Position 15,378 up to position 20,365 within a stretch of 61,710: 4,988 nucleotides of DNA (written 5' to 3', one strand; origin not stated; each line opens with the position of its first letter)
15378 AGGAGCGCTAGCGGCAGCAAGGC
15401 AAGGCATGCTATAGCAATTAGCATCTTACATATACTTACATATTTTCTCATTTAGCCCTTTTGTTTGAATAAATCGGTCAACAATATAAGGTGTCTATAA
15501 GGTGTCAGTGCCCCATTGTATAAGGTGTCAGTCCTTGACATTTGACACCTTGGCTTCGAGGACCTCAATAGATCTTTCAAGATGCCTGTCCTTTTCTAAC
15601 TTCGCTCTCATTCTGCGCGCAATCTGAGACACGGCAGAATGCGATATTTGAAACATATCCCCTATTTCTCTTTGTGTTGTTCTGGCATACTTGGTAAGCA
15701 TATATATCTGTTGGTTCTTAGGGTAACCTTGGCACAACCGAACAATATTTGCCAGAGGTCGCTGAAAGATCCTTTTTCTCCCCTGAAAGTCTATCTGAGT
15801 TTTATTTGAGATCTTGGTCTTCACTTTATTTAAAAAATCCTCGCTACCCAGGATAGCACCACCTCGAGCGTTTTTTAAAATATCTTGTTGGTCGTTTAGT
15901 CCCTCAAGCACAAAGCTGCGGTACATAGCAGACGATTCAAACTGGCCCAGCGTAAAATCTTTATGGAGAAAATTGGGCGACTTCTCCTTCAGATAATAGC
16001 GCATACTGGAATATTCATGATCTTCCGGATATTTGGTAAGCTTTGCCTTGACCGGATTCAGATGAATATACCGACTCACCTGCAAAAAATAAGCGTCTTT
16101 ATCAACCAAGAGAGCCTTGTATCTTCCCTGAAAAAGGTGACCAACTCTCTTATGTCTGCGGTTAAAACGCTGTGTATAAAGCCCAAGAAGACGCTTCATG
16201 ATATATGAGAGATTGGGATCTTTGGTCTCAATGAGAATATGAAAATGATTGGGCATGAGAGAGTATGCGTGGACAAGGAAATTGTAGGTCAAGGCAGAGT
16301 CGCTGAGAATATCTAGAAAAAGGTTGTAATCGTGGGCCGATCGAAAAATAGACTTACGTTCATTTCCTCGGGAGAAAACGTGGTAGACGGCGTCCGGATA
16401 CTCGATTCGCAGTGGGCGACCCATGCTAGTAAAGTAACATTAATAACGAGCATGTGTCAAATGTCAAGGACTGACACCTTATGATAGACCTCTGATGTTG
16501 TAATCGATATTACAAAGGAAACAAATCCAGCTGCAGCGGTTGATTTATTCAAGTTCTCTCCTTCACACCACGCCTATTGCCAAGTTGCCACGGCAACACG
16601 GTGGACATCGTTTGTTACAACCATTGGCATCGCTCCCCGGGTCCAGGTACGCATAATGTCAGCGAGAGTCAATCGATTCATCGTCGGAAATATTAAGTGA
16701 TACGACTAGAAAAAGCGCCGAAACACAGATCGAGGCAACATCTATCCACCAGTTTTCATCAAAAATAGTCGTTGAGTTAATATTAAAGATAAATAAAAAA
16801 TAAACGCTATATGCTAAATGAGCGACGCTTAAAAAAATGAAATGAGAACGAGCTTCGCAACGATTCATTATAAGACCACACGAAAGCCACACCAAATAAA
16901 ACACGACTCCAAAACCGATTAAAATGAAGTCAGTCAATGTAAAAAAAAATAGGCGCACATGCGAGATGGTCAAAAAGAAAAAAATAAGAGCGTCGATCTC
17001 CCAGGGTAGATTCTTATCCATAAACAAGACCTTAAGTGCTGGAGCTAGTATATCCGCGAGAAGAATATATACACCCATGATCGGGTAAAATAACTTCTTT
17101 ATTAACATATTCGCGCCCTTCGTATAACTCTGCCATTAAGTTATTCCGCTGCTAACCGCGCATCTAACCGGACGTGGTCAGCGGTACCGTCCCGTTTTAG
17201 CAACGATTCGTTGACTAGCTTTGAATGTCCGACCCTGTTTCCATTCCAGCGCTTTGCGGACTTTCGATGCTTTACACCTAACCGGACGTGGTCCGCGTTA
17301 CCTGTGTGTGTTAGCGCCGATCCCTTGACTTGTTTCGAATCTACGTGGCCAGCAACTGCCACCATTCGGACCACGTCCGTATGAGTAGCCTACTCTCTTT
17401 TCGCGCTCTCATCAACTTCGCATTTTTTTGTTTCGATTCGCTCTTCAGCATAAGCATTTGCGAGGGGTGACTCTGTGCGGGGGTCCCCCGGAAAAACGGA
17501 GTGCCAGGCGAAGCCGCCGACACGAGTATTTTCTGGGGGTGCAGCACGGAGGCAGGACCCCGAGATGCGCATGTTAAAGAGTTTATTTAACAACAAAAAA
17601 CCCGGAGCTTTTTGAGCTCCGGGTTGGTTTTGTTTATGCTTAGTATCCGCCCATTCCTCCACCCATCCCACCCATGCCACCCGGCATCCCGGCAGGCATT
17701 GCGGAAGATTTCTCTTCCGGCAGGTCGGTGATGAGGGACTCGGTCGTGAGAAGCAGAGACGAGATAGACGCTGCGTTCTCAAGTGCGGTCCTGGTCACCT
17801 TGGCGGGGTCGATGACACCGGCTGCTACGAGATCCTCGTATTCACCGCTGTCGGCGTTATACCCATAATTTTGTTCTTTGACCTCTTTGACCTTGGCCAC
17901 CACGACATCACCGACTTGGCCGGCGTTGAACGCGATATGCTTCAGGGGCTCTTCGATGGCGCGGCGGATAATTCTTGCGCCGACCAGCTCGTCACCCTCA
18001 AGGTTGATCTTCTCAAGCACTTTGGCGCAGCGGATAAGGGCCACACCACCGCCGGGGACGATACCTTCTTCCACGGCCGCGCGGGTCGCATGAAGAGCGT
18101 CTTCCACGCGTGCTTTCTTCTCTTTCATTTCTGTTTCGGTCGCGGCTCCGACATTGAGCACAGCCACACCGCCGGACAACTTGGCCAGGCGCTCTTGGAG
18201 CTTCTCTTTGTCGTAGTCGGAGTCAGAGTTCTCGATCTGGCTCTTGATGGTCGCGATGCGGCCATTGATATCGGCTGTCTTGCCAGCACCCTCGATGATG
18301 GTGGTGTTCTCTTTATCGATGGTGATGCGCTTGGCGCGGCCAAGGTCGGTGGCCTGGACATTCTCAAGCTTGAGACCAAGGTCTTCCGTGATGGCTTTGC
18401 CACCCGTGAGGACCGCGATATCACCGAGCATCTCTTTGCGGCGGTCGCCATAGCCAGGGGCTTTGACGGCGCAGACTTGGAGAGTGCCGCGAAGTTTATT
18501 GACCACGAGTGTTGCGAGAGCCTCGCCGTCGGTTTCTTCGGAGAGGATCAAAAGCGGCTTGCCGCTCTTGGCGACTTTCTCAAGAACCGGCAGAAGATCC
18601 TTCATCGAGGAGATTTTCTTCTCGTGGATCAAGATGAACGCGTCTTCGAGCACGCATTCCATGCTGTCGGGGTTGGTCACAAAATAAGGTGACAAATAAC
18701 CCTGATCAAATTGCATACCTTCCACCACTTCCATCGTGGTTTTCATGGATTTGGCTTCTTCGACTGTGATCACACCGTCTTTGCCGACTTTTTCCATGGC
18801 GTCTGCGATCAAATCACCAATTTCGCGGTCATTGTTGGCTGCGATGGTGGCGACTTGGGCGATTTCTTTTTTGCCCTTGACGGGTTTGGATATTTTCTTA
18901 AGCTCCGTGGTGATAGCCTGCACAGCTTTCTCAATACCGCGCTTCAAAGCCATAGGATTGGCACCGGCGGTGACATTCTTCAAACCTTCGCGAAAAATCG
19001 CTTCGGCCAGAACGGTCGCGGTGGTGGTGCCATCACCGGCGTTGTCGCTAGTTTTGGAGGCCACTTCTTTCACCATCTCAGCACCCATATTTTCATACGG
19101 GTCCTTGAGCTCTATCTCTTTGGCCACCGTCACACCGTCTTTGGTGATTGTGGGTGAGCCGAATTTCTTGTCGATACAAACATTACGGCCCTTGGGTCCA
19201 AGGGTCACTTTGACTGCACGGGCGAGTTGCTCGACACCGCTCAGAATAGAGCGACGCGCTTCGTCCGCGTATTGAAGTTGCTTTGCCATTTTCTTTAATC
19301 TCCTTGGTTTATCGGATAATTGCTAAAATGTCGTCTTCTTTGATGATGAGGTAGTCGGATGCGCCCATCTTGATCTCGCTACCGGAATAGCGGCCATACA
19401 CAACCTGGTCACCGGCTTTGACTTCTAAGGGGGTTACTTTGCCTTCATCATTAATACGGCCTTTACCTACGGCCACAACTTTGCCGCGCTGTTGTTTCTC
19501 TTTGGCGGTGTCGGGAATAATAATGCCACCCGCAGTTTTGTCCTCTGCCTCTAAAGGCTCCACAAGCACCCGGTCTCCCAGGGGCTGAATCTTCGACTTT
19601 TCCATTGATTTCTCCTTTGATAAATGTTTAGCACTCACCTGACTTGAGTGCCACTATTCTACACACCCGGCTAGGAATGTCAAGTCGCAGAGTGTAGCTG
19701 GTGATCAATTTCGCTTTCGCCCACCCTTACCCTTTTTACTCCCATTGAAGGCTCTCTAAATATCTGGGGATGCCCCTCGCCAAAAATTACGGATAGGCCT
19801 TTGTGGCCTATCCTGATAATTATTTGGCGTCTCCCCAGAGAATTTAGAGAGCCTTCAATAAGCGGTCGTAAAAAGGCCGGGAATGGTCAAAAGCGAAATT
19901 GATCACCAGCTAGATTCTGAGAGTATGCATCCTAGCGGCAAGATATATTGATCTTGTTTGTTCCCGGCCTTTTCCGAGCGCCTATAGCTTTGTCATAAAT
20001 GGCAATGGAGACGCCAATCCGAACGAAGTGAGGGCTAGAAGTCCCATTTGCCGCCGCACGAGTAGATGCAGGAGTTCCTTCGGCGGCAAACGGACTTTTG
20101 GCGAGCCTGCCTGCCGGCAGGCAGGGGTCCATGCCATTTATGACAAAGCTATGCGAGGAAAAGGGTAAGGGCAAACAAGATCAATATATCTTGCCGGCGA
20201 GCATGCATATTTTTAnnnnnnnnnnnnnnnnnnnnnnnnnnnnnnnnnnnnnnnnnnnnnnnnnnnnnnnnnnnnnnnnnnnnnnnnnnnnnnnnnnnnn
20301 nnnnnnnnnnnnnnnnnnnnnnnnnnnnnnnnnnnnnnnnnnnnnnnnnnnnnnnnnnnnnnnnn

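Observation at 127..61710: Family of long intergenic palindromes with covarying stems and C-GNA-G mini-hairpins: candidate ssDNA-level element system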

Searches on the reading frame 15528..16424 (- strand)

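Call 13: search_protein_families(library=pfam, proteins=[window:15528-16424:-])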
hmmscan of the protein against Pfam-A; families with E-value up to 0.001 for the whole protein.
window:15528-16424:- (298 aa): 3 families
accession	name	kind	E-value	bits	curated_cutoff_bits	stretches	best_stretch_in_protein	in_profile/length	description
PF01797.21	Y1_Tnp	-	2.1e-14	54.1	23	1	12-121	5-119/121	Transposase IS200 like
PF04545.22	Sigma70_r4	-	4.6e-06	26.5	24.1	1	236-276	8-48/50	Sigma-70, region 4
PF12802.13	MarR_2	-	0.00091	19.8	27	0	249-275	21-47/61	MarR family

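Call 24: search_protein_families(library=ncbifam, proteins=[window:15528-16424:-], max_evalue=0.01)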
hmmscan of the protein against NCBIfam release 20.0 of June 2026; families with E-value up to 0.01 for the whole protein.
window:15528-16424:- (298 aa): 9 families
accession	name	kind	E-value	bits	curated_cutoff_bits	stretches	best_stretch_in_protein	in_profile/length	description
NF047646.1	REP_Tyr_transpos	equivalog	1.7e-20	73.4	80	1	6-139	4-146/146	REP-associated tyrosine transposase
TIGR02937.1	sigma70-ECF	superfamily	1.2e-07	31.6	42.9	1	231-278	119-163/165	sigma-70 family RNA polymerase sigma factor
NF004471.0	PRK05803.1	subfamily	0.00062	19.1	252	1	240-279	188-227/235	RNA polymerase sporulation sigma factor SigK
TIGR02846.1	spore_sigmaK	equivalog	0.0015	18.1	298.65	1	240-278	186-224/227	RNA polymerase sporulation sigma factor SigK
NF033573.1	transpos_IS200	equivalog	0.0026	18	55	1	14-94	13-93/126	IS200/IS605 family transposase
NF005385.0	PRK06930.1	subfamily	0.0035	17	136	1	236-278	118-160/170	positive control sigma-like factor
TIGR00362.1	DnaA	equivalog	0.0042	16.2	343.9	1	239-292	382-436/437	chromosomal replication initiator protein DnaA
NF005413.0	PRK06986.1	subfamily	0.0065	16.3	201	1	176-278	130-234/241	RNA polymerase sigma factor FliA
TIGR02957.1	SigX4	subfamily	0.0071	15.6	323.25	0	225-283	101-159/281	RNA polymerase sigma-70 factor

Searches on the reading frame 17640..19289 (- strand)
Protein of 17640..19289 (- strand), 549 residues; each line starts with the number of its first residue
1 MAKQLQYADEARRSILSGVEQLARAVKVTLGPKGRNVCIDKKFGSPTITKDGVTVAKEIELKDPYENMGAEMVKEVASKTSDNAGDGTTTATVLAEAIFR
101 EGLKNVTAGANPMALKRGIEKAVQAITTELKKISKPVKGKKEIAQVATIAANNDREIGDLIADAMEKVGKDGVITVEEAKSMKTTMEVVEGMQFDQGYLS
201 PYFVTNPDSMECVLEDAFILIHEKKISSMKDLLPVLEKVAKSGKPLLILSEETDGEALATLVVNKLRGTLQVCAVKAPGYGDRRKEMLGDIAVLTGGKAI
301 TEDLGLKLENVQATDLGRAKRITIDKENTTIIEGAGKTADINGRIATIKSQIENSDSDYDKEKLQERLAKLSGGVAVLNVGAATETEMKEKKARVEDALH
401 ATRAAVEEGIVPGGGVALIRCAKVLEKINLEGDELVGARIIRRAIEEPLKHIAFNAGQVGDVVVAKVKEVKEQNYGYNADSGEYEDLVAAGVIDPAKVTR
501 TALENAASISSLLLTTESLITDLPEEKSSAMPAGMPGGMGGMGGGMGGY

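Call 13: search_protein_families(library=pfam, proteins=[window:17640-19289:-])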
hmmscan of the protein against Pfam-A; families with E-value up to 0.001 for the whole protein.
window:17640-19289:- (549 aa): 1 family
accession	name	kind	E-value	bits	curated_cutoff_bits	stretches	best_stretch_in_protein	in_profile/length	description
PF00118.29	Cpn60_TCP1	-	2.7e-78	264.3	34.3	1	22-521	1-487/490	TCP-1/cpn60 chaperonin family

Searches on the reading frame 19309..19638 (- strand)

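Call 13: search_protein_families(library=pfam, proteins=[window:19309-19638:-])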
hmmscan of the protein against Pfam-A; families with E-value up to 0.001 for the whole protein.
window:19309-19638:- (109 aa): 1 family
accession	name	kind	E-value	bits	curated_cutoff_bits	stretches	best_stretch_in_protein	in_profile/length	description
PF00166.26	Cpn10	-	1.3e-36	124.9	21.1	1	16-108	1-93/93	Chaperonin 10 Kd subunit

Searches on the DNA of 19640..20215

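Call 35: search_rna_families(source=window, start=19640, end=20215, threshold=evalue, max_evalue=1)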
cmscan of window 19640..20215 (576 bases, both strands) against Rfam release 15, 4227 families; matches with E-value up to 1: 0.
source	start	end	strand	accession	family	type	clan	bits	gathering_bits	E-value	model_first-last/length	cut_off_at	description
